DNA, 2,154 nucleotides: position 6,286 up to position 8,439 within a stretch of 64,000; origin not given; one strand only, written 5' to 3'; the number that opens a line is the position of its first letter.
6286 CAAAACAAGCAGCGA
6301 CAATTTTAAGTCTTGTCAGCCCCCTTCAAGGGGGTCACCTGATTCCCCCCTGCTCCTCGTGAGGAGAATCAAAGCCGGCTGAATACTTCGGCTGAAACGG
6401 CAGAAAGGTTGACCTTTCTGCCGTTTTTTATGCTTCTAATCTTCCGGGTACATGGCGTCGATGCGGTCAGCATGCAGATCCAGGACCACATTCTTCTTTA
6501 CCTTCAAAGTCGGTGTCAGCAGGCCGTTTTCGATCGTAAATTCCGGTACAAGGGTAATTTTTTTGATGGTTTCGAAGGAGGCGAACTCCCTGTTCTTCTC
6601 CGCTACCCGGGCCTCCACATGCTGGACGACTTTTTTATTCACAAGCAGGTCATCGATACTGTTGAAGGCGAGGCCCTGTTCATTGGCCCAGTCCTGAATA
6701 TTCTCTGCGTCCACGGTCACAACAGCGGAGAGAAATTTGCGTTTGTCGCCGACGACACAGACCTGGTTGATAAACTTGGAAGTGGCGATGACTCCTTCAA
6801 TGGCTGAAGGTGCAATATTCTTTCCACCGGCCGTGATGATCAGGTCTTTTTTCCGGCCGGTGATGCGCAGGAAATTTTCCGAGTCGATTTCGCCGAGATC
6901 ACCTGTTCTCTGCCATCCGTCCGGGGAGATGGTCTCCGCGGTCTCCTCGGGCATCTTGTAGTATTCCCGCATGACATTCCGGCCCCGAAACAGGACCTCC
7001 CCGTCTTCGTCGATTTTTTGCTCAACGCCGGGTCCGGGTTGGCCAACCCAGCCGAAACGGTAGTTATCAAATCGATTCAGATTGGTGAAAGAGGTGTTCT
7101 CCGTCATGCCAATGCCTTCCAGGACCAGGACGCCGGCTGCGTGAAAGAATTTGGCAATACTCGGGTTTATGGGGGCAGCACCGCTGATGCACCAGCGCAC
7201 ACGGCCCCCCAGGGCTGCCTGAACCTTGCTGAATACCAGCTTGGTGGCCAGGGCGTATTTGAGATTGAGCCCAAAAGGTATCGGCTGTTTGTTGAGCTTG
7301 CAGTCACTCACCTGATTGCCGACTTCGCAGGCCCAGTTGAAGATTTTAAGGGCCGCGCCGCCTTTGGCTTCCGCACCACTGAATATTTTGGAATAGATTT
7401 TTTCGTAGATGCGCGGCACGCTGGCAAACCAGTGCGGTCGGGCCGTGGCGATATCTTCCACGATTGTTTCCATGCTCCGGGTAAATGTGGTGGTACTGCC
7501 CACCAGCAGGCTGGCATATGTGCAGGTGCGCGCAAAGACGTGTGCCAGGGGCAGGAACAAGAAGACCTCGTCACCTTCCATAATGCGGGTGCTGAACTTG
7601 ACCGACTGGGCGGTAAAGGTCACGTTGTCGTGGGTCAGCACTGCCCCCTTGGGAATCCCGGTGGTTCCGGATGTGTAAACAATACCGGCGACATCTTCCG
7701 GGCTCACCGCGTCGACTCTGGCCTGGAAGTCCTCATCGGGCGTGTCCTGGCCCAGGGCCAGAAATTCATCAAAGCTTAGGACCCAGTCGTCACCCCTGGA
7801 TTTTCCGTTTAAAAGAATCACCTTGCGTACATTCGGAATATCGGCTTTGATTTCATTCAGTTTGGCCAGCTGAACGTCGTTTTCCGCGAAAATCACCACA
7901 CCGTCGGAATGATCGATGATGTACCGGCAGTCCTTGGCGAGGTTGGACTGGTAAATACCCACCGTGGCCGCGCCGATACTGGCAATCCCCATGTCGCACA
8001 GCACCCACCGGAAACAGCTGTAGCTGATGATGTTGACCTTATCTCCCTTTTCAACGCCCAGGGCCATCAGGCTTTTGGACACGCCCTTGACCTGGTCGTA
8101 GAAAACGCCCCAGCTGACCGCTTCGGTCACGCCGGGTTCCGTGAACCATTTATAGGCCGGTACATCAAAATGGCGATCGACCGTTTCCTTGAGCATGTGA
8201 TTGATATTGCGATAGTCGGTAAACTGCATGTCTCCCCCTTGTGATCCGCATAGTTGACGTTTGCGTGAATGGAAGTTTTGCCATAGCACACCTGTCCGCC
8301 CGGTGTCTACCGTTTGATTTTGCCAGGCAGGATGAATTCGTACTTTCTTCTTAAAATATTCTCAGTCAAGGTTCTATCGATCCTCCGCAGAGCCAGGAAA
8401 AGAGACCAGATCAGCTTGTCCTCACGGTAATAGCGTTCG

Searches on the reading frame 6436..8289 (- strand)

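Call 86: search_protein_families(library=pfam, proteins=[window:6436-8289:-], max_evalue=0.00001)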
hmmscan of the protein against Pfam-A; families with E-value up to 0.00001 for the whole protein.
window:6436-8289:- (617 aa): 2 families
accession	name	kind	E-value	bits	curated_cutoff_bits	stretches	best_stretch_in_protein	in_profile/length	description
PF00501.34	AMP-binding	-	3.2e-66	224.1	29.9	1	34-444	2-384/384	AMP-binding enzyme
PF23562.2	AMP-binding_C_3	-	1.3e-09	38.9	20.8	1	482-615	2-121/124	AMP-binding enzyme C-terminal domain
